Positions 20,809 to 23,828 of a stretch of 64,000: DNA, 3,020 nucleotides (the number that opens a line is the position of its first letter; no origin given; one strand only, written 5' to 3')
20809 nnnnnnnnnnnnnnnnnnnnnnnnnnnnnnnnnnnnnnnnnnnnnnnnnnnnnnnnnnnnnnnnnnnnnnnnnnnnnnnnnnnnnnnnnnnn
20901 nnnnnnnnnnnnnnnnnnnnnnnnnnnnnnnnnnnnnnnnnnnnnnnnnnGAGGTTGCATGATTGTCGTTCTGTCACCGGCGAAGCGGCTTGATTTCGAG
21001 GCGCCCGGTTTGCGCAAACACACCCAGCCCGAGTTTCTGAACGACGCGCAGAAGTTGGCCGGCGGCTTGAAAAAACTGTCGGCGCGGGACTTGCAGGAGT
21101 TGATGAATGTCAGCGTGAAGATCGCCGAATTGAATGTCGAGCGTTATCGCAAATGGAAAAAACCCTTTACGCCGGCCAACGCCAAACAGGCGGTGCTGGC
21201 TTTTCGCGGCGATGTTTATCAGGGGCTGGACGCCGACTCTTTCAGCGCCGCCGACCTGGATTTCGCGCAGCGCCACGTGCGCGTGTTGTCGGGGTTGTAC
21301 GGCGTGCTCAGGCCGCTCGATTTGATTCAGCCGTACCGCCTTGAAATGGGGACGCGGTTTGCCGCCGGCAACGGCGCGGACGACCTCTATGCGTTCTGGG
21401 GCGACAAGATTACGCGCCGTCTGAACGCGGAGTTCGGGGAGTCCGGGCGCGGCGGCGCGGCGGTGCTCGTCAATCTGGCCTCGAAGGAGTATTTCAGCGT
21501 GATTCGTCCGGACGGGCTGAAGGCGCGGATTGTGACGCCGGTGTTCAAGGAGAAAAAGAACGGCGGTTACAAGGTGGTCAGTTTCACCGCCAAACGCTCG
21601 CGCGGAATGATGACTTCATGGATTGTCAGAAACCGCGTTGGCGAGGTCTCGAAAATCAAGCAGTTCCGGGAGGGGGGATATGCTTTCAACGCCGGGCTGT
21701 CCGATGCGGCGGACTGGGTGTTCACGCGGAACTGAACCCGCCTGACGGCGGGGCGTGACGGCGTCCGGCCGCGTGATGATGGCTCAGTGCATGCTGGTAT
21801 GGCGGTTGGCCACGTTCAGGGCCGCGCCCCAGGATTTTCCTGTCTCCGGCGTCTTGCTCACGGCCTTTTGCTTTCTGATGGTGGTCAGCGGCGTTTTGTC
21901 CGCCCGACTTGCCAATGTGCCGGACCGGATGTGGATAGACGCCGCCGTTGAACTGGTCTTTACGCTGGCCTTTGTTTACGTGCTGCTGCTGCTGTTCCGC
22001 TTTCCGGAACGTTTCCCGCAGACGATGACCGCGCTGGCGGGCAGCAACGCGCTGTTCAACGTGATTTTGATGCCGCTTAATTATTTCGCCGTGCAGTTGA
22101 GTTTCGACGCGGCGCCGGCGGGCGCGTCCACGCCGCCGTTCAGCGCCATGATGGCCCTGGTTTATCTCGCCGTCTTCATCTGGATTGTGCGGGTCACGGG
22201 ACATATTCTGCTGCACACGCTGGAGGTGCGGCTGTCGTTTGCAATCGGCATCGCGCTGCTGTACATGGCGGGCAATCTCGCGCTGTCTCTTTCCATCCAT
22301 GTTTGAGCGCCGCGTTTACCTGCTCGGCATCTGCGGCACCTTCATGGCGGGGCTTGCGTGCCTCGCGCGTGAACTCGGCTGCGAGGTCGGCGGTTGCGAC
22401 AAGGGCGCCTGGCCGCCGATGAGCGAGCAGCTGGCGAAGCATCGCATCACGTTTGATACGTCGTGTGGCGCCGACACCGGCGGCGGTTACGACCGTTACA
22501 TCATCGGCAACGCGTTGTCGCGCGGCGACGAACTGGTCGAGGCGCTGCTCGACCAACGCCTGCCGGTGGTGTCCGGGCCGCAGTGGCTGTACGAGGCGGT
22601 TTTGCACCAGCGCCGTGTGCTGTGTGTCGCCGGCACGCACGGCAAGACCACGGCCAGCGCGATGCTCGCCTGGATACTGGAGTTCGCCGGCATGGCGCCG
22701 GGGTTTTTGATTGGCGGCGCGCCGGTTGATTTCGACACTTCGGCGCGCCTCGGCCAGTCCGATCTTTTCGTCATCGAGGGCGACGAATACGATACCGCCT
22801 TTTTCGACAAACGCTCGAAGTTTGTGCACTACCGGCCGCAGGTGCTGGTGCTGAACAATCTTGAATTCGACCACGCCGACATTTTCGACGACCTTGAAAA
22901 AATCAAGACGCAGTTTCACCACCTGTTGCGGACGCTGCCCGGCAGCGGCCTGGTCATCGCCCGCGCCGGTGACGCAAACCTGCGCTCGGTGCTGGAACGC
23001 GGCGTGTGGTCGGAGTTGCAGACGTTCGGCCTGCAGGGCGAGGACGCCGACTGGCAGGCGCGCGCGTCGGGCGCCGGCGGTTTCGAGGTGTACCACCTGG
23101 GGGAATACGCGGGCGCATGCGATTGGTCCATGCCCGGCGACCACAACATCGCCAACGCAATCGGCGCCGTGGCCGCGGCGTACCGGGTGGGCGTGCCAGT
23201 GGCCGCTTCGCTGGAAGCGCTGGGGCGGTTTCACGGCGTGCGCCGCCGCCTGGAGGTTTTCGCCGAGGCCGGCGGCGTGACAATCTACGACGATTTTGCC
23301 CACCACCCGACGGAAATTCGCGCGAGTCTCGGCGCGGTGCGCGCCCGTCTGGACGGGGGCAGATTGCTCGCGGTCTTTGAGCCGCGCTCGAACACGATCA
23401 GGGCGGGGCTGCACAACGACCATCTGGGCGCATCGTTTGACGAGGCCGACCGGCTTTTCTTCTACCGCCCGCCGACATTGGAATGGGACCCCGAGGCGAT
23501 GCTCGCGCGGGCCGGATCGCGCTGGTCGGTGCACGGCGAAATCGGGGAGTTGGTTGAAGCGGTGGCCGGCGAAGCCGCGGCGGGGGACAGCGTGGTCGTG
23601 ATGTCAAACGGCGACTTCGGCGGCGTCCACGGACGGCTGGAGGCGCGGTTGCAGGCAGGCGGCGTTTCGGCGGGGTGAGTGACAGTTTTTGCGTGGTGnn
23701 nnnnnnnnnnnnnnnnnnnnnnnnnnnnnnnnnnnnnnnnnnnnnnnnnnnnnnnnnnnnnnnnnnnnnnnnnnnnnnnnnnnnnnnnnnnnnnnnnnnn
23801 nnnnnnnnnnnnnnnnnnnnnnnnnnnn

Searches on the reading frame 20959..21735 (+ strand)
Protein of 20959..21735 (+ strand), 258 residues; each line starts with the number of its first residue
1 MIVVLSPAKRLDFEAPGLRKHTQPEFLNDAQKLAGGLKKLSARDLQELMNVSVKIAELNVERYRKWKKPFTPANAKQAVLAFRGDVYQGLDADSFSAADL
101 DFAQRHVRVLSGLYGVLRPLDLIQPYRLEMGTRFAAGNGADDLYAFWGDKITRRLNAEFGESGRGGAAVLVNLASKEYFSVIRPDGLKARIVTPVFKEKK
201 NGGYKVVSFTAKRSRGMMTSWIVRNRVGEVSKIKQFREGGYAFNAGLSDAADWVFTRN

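Call 16: search_protein_families(library=pfam, proteins=[window:20959-21735:+], max_evalue=0.001)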
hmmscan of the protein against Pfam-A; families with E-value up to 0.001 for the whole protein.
window:20959-21735:+ (258 aa): 2 families
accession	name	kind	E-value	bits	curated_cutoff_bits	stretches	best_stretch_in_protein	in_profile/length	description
PF03883.20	H2O2_YaaD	-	2e-87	293.1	29.6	1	1-245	1-234/236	Peroxide stress protein YaaA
PF21818.3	DUF6884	-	0.00059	20.4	30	0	103-184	36-108/135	Family of unknown function (DUF6884)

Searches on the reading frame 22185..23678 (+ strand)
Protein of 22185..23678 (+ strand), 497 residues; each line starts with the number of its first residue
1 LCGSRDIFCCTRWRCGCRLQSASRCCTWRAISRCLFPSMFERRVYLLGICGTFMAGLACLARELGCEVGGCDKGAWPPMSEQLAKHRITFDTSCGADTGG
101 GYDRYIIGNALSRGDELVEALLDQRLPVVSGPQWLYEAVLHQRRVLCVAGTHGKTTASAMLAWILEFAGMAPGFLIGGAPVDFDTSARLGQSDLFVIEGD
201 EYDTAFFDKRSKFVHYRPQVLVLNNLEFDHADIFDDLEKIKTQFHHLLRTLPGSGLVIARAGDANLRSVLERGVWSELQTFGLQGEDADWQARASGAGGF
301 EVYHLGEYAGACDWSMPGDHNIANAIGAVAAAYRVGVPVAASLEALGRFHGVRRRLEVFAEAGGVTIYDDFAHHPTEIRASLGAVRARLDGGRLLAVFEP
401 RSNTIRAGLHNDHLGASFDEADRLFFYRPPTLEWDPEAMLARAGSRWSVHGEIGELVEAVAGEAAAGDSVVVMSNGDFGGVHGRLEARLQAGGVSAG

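Call 16: search_protein_families(library=pfam, proteins=[window:22185-23678:+], max_evalue=0.001)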
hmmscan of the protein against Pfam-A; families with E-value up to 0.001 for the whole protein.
window:22185-23678:+ (497 aa): 3 families
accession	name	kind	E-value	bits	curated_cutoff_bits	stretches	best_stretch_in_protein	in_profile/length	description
PF08245.18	Mur_ligase_M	-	3.5e-18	66.7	24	1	148-332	1-200/200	Mur ligase middle domain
PF02875.26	Mur_ligase_C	-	1.6e-17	65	28.4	1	354-476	1-127/127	Mur ligase, glutamate ligase domain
PF01225.30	Mur_ligase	-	6.8e-08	33.2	21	1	44-141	2-93/95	Mur ligase family, catalytic domain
